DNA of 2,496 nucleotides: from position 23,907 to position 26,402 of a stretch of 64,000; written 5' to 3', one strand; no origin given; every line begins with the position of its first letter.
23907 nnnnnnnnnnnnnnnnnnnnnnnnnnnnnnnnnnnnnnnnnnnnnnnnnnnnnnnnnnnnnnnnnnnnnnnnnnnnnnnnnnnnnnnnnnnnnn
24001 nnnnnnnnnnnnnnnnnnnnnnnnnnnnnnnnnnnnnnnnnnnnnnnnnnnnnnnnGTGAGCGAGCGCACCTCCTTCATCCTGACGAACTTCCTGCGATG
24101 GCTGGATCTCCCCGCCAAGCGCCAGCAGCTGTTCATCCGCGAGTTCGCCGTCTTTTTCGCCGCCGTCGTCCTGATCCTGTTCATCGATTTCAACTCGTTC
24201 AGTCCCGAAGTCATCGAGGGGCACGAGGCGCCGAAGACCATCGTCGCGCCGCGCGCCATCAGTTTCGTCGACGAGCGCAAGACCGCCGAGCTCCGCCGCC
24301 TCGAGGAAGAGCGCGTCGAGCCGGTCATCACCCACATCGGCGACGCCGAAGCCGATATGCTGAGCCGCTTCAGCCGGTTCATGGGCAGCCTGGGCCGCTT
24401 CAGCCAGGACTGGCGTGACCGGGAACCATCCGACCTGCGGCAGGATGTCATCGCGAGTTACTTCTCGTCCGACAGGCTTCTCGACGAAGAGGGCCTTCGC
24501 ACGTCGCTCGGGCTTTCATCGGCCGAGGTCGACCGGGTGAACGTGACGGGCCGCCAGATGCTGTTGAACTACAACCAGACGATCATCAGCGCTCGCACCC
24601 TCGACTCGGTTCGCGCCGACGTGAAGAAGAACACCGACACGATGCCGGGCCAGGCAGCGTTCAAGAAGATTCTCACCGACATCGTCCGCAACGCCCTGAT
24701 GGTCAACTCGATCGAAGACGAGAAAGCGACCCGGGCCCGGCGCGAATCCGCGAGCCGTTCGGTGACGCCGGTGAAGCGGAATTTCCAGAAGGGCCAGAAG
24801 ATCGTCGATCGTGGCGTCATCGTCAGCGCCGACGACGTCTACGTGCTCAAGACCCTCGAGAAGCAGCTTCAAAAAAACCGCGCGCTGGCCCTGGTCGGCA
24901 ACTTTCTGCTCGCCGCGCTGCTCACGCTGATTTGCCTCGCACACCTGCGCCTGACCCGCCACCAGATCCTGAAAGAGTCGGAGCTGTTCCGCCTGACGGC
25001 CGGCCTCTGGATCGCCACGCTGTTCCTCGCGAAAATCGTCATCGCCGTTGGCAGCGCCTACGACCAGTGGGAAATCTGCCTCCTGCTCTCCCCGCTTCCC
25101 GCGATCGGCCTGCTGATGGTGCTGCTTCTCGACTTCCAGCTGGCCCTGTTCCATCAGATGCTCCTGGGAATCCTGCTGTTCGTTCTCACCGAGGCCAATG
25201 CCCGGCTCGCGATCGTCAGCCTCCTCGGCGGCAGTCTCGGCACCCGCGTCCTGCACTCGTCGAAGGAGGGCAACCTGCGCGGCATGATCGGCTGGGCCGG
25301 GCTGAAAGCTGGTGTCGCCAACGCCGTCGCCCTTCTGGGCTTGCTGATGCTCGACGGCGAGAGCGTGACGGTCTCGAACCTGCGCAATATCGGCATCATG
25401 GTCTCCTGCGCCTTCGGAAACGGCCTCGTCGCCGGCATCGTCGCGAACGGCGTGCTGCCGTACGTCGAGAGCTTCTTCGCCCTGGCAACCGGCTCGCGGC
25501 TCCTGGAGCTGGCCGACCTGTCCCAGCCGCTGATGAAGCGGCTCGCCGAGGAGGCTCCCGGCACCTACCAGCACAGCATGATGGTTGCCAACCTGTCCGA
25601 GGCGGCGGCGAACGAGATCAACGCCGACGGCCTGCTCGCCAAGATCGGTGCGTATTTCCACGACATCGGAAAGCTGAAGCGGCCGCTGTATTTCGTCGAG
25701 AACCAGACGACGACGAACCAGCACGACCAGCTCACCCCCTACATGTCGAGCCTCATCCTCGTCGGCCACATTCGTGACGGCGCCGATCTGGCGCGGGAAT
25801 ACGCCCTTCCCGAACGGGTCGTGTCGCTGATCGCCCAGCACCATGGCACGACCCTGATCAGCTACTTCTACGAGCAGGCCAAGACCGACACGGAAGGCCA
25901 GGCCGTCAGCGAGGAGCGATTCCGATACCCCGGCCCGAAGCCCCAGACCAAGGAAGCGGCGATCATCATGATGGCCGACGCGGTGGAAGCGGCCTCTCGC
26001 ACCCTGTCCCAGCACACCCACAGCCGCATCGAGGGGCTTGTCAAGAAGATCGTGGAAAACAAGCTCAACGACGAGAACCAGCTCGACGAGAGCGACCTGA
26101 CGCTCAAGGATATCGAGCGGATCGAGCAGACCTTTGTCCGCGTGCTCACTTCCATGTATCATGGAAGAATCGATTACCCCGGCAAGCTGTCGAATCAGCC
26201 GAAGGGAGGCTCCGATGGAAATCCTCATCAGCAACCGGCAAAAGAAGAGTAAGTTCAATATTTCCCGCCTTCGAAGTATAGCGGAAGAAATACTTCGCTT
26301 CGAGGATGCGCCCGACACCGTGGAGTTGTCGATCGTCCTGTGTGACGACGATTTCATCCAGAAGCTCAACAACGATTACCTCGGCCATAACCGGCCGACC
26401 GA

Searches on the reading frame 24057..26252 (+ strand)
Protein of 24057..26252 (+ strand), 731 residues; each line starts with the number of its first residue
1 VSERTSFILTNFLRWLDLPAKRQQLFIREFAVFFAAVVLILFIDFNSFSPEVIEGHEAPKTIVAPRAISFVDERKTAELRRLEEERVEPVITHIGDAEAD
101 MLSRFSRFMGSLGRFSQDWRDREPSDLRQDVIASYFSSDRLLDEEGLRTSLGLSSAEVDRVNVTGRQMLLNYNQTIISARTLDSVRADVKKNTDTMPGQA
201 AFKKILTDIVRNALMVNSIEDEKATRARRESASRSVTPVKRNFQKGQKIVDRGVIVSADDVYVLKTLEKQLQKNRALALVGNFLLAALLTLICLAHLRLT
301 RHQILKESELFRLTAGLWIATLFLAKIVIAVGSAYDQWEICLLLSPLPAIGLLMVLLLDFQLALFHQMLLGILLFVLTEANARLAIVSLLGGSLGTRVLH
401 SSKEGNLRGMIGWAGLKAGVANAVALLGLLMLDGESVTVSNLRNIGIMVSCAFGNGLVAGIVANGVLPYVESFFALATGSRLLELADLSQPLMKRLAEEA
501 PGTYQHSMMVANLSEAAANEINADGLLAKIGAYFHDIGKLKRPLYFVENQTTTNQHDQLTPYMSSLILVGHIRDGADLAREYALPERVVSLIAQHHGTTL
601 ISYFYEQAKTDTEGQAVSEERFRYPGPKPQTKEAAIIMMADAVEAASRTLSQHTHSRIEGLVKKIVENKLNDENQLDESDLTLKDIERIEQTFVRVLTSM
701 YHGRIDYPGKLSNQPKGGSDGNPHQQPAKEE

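Call 16: search_protein_families(library=pfam, proteins=[window:24057-26252:+], max_evalue=0.01)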
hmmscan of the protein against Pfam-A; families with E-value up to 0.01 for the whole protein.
window:24057-26252:+ (731 aa): 5 families
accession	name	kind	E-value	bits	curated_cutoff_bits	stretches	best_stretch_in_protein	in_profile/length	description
PF07697.16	7TMR-HDED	-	3.1e-30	106.3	27.6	1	55-268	3-221/224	7TM-HD extracellular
PF07698.17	7TM-7TMR_HD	-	6e-23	82.2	29.4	1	278-478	3-190/190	7TM receptor with intracellular HD hydrolase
PF01966.28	HD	-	2.3e-18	67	22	1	503-645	1-115/116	HD domain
PF08668.18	HDOD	-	0.00071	19.6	22.9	1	497-596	89-194/196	HDOD domain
PF18019.7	Cas3_HD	-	0.0062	17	23.1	0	525-652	54-176/207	Cas3, HD domain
